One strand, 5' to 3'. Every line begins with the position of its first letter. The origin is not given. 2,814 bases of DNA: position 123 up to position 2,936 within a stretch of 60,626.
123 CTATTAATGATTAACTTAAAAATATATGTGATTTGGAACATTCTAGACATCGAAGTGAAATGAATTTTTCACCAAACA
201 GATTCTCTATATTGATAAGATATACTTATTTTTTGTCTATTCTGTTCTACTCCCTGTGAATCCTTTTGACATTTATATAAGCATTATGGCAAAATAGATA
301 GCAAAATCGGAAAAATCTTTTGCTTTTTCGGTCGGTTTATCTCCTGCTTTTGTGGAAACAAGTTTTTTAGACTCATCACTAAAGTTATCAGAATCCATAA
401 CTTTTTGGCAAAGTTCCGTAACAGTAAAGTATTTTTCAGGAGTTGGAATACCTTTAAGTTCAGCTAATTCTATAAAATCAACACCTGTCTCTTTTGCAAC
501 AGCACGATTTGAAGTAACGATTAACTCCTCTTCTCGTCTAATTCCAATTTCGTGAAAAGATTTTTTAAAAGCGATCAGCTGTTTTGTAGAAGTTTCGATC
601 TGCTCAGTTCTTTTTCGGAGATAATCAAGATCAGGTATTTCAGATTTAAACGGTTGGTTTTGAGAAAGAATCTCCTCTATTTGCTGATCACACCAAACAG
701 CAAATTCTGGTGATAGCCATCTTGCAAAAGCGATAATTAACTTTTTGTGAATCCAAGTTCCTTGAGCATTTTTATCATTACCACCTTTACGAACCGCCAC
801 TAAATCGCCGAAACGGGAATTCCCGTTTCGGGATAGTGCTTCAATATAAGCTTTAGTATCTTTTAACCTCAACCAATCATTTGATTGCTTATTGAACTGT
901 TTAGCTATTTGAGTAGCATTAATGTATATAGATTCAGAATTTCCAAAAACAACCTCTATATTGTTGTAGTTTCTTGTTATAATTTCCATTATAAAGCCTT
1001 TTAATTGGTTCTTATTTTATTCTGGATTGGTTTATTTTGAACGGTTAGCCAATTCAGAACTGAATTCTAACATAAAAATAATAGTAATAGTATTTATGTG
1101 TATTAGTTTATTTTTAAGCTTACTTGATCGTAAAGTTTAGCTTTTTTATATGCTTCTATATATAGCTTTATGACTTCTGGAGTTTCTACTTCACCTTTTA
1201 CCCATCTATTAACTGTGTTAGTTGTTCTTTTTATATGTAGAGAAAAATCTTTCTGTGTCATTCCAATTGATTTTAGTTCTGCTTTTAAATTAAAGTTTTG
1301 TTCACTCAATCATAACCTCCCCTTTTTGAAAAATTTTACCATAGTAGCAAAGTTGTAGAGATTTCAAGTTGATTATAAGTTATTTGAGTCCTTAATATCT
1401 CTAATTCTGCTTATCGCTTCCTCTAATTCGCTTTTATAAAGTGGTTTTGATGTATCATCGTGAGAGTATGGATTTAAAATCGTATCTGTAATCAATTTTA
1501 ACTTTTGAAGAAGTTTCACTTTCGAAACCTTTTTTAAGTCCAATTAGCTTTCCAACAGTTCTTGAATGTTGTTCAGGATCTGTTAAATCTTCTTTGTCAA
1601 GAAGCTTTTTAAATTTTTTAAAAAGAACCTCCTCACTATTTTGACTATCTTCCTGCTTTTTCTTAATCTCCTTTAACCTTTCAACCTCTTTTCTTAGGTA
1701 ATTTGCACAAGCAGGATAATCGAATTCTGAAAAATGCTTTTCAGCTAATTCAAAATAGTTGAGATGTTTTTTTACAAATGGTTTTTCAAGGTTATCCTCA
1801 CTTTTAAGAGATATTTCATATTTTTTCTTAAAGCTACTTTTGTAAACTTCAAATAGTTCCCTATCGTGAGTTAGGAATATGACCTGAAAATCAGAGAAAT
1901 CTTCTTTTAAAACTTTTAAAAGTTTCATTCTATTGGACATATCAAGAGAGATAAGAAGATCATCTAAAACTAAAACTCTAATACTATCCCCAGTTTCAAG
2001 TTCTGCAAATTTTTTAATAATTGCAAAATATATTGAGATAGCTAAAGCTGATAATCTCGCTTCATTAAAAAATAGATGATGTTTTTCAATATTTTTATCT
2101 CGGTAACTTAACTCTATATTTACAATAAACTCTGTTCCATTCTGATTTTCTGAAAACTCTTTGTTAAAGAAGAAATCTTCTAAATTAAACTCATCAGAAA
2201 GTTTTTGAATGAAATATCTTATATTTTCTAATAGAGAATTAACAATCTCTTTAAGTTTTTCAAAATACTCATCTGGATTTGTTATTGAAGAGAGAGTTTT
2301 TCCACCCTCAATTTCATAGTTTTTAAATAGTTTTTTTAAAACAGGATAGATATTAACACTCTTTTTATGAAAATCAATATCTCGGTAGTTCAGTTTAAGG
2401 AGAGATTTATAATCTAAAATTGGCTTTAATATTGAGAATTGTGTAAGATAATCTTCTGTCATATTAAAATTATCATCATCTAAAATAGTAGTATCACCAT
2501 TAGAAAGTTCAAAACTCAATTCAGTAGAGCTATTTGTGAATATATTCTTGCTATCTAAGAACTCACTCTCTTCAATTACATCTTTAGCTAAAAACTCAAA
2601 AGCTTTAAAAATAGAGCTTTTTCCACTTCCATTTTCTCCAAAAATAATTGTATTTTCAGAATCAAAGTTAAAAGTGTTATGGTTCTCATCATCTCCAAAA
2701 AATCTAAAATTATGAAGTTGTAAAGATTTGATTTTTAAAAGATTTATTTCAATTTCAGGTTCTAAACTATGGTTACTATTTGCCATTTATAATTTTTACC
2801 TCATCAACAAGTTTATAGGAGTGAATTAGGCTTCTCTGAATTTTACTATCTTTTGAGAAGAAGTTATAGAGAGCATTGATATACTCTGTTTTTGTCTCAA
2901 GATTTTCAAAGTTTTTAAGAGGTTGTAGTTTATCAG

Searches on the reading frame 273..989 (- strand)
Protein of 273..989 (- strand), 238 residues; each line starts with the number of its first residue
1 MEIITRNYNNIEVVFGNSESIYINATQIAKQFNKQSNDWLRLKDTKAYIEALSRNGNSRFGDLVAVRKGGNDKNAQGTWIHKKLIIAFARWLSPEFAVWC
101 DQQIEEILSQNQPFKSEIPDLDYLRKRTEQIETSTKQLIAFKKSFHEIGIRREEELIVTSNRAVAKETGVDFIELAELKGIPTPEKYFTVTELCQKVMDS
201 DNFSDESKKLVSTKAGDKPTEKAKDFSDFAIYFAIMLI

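Call 40: search_protein_families(library=pfam, proteins=[window:273-989:-], max_evalue=0.001)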
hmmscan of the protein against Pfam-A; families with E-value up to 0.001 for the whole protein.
window:273-989:- (238 aa): 1 family
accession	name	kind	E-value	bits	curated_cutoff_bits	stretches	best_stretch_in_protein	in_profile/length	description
PF04383.19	KilA-N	-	5.9e-27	94.1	23.8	1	7-109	2-106/107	KilA-N domain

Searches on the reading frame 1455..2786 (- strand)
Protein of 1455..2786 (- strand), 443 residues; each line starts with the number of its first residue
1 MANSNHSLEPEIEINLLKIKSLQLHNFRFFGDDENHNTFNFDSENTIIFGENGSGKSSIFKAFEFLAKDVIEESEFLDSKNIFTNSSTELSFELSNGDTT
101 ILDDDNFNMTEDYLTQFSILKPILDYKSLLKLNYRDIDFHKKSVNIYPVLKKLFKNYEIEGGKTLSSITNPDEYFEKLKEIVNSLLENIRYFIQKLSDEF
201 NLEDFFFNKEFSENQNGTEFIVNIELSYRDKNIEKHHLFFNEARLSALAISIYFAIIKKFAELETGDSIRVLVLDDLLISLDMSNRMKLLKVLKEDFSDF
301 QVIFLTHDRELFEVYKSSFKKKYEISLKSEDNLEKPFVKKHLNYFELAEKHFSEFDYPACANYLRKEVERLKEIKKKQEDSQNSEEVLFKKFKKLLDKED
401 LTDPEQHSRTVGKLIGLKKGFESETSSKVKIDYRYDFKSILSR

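Call 40: search_protein_families(library=pfam, proteins=[window:1455-2786:-], max_evalue=0.001)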
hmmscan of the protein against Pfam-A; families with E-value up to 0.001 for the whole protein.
window:1455-2786:- (443 aa): 5 families
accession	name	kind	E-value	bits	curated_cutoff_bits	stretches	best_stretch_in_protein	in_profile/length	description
PF02463.25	SMC_N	-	6e-13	49.2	40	2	19-66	2-47/220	RecF/RecN/SMC N terminal domain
PF13304.12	AAA_21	-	2.3e-08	34.9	27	1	46-311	2-302/304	AAA domain, putative AbiEii toxin, Type IV TA system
PF13175.12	AAA_15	-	1.4e-07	31.9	32.1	1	18-147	2-132/374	AAA ATPase domain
PF13476.12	AAA_23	-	2.6e-06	28.7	27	1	21-380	1-192/201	AAA domain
PF13555.12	AAA_29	-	1.7e-05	24.9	27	1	20-64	2-43/61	P-loop containing region of AAA domain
